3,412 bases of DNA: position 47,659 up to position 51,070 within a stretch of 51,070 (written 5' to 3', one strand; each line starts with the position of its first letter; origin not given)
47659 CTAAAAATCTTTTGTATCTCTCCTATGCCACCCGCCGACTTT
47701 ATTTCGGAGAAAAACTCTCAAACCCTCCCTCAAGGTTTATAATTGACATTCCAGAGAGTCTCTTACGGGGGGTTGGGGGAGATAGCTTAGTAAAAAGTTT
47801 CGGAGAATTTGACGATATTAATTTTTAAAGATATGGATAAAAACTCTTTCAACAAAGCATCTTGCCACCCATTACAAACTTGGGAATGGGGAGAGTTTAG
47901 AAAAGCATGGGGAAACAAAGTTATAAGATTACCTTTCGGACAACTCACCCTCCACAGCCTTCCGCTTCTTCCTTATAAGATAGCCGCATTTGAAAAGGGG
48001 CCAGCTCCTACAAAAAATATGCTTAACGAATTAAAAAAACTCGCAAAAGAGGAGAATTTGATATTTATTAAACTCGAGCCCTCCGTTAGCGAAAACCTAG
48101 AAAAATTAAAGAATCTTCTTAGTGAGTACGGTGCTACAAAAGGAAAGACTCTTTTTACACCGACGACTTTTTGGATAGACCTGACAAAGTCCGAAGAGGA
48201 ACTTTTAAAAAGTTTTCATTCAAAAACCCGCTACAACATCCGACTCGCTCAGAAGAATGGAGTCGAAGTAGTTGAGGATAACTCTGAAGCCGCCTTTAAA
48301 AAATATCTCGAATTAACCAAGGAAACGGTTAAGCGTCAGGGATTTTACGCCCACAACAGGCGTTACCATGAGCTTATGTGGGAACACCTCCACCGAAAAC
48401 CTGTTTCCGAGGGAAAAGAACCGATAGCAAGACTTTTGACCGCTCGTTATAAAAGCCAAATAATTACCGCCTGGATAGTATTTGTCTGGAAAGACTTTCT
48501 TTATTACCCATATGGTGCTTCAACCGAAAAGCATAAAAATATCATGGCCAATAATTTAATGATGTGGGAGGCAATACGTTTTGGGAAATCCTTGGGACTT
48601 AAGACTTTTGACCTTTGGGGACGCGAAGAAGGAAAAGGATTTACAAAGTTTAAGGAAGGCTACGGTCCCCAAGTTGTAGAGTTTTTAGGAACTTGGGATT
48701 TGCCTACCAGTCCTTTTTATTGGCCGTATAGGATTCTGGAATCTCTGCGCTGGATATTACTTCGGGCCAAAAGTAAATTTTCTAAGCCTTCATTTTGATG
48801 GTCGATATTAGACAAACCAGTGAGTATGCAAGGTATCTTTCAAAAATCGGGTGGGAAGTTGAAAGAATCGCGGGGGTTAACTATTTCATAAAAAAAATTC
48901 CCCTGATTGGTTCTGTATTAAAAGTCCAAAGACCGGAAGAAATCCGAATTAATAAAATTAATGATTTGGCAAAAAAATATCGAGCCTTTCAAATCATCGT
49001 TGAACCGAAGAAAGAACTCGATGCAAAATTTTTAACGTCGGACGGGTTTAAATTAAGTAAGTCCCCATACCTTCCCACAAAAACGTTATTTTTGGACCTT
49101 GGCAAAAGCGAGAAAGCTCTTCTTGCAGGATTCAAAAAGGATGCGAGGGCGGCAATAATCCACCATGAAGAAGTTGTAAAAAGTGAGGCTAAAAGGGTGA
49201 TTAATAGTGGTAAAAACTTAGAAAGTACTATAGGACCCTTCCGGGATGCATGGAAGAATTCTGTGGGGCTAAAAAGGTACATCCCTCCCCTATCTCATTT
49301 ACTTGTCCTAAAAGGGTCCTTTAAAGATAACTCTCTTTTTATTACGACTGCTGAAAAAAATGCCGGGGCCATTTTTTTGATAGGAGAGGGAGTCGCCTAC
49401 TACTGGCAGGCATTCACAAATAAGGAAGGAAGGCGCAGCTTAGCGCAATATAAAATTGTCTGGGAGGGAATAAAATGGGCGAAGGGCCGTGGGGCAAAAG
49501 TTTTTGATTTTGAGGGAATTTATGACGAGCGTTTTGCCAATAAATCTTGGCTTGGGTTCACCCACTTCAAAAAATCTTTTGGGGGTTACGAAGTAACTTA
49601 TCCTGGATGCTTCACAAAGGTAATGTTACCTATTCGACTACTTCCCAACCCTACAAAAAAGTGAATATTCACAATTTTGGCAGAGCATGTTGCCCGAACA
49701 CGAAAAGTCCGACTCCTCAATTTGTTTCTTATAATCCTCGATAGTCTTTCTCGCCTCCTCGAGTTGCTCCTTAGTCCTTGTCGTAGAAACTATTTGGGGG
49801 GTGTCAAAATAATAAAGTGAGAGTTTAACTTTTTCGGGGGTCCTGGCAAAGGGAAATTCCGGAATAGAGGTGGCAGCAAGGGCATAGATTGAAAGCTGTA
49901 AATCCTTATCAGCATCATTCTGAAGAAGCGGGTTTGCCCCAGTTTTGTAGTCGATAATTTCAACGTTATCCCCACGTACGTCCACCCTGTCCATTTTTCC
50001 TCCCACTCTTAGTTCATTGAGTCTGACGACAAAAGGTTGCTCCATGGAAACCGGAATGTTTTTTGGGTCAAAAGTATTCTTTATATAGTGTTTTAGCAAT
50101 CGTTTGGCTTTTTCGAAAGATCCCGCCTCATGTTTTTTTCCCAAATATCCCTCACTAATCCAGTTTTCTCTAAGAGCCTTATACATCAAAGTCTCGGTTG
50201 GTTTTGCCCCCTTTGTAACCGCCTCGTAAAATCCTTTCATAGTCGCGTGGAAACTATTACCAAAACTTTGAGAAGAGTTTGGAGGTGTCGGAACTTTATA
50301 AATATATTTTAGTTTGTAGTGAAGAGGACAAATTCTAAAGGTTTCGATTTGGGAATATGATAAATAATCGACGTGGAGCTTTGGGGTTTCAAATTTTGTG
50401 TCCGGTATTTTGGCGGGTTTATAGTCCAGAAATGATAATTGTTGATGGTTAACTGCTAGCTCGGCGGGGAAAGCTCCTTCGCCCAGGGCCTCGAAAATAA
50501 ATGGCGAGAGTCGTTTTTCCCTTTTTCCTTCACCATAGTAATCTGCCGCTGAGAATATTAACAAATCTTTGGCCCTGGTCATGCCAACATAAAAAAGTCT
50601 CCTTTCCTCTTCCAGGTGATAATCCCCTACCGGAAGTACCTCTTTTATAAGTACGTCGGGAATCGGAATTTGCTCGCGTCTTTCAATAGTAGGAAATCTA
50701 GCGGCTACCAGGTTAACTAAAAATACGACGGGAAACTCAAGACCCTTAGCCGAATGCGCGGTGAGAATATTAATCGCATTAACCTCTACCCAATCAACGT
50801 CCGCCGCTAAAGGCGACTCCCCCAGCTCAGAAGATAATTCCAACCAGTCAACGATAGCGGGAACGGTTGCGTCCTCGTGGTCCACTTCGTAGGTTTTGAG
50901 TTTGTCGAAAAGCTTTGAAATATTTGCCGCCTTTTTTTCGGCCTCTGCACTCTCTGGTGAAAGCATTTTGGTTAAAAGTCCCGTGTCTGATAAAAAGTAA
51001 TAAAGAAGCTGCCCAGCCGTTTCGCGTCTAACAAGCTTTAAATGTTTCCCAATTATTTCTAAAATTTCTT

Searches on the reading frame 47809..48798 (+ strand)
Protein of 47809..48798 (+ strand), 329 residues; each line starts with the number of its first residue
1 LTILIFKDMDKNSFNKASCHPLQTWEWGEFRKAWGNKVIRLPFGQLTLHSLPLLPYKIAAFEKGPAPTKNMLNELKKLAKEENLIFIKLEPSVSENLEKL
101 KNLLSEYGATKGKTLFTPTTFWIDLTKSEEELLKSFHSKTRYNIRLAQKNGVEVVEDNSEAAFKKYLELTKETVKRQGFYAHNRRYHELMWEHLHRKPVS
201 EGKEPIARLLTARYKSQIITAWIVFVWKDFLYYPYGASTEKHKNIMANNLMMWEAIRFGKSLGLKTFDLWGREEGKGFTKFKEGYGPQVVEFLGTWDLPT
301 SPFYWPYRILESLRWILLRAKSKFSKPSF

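Call 6: search_protein_families(library=pfam, proteins=[window:47809-48798:+], max_evalue=0.1)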
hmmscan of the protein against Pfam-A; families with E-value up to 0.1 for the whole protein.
window:47809-48798:+ (329 aa): 3 families
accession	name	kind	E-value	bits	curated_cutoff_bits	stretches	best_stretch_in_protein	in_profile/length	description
PF02388.22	FemAB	-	6.8e-26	91.5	24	2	121-192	154-225/406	FemAB family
PF13480.13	Acetyltransf_6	-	5.6e-13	49.7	22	1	138-273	5-138/143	Acetyltransferase (GNAT) domain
PF08893.15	DUF1839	-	0.0091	15.7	22.5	1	113-209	114-208/313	Domain of unknown function (DUF1839)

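Call 52: search_protein_families(library=ncbifam, proteins=[window:47809-48798:+], max_evalue=0.01)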
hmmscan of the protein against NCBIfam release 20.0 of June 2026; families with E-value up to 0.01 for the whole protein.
window:47809-48798:+ (329 aa): 2 families
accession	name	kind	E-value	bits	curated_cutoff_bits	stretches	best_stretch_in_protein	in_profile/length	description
TIGR03019.1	pepcterm_femAB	equivalog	3.2e-16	59.3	260.35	1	119-287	119-276/330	FemAB family XrtA/PEP-CTERM system-associated protein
NF047883.1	UAcmpLyAlTFemX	equivalog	5.8e-06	25.8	500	1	123-274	152-297/337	UDP-N-acetylmuramoylpentapeptide-lysine N(6)-alanyltransferase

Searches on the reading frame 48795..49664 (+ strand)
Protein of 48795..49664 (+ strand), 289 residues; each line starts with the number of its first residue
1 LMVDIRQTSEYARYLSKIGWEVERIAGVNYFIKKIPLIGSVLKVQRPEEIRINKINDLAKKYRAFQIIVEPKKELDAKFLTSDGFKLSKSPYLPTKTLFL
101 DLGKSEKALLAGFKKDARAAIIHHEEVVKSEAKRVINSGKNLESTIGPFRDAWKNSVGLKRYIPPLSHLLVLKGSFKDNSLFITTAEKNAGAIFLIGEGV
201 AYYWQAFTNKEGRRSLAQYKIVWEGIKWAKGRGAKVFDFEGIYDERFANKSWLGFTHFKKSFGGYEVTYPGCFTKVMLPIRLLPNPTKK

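Call 6: search_protein_families(library=pfam, proteins=[window:48795-49664:+], max_evalue=0.1)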
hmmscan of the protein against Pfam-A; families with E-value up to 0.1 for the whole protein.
window:48795-49664:+ (289 aa): 2 families
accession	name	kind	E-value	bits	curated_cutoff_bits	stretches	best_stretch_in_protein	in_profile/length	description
PF02388.22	FemAB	-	1.1e-08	34.8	24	1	190-279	309-395/406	FemAB family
PF13480.13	Acetyltransf_6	-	0.0016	19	22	1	190-247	85-141/143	Acetyltransferase (GNAT) domain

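Call 52: search_protein_families(library=ncbifam, proteins=[window:48795-49664:+], max_evalue=0.01)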
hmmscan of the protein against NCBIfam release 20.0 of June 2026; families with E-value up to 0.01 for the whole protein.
window:48795-49664:+ (289 aa): 0 families

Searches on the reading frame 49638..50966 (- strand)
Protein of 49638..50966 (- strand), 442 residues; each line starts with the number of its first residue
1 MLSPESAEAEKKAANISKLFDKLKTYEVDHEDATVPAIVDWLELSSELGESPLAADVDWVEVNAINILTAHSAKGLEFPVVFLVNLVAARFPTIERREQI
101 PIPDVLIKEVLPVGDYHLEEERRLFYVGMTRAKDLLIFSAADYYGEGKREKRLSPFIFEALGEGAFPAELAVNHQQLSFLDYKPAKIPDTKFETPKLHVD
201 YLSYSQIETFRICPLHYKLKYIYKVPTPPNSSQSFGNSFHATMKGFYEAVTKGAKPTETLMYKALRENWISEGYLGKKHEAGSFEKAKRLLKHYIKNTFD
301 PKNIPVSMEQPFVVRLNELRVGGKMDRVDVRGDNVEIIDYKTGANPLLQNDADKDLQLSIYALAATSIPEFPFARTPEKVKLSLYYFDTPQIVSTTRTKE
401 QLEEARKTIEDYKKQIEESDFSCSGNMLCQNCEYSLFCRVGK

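Call 6: search_protein_families(library=pfam, proteins=[window:49638-50966:-], max_evalue=0.1)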
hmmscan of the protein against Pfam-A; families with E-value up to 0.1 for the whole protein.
window:49638-50966:- (442 aa): 6 families
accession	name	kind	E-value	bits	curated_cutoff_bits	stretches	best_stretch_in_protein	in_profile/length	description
PF12705.13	PDDEXK_1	-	4.3e-37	128.8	22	1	202-439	2-247/247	PD-(D/E)XK nuclease superfamily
PF13361.12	UvrD_C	-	3.7e-24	86.2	25.6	1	8-141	233-348/350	UvrD-like helicase C-terminal domain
PF13538.12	UvrD_C_2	-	1.7e-12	47.5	27.4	2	103-137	16-50/52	UvrD-like helicase C-terminal domain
PF10926.14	DUF2800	-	1.1e-06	28.5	21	1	306-439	103-233/368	Protein of unknown function (DUF2800)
PF01930.23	Cas_Cas4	-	0.0011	19.5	22.7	1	322-438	53-158/160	Domain of unknown function DUF83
PF06295.17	ZapG-like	-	0.067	13.7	33.5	0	386-428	17-58/123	Z-ring associated protein G-like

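Call 73: find_encoding_contigs(protein=window:49638-50966:-, flank=10000, max_places=1)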
Protein window:49638-50966:- (442 aa): 1 contig read that carries it; 1 place shown.
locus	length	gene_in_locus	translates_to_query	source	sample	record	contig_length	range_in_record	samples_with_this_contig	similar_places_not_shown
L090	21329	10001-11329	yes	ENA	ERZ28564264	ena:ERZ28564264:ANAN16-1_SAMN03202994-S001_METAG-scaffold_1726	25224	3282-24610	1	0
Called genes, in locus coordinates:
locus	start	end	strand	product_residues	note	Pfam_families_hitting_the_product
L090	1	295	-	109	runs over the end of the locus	-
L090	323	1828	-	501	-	-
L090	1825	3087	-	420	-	PF13231:PMT_2 (weak)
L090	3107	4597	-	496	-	PF13632:Glyco_trans_2_3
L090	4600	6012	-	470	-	PF00133:tRNA-synt_1, PF01406:tRNA-synt_1e, PF09334:tRNA-synt_1g, PF00133:tRNA-synt_1, PF01406:tRNA-synt_1e (weak)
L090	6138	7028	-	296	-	PF12146:Hydrolase_4, PF00561:Abhydrolase_1 (faint), PF12697:Abhydrolase_6 (weak), PF08538:DUF1749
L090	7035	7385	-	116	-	PF01371:Trp_repressor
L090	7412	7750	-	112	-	-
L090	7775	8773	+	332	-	PF02646:RmuC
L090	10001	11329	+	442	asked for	PF13361:UvrD_C, PF13538:UvrD_C_2 (weak), PF12705:PDDEXK_1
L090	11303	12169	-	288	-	PF02388:FemAB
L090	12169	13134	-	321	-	PF02388:FemAB, PF13480:Acetyltransf_6, PF02388:FemAB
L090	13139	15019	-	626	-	PF00580:UvrD-helicase, PF13604:AAA_30 (faint), PF13245:AAA_19, PF13361:UvrD_C, PF13538:UvrD_C_2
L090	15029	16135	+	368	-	PF03816:LytR_cpsA_psr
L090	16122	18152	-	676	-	PF10060:DUF2298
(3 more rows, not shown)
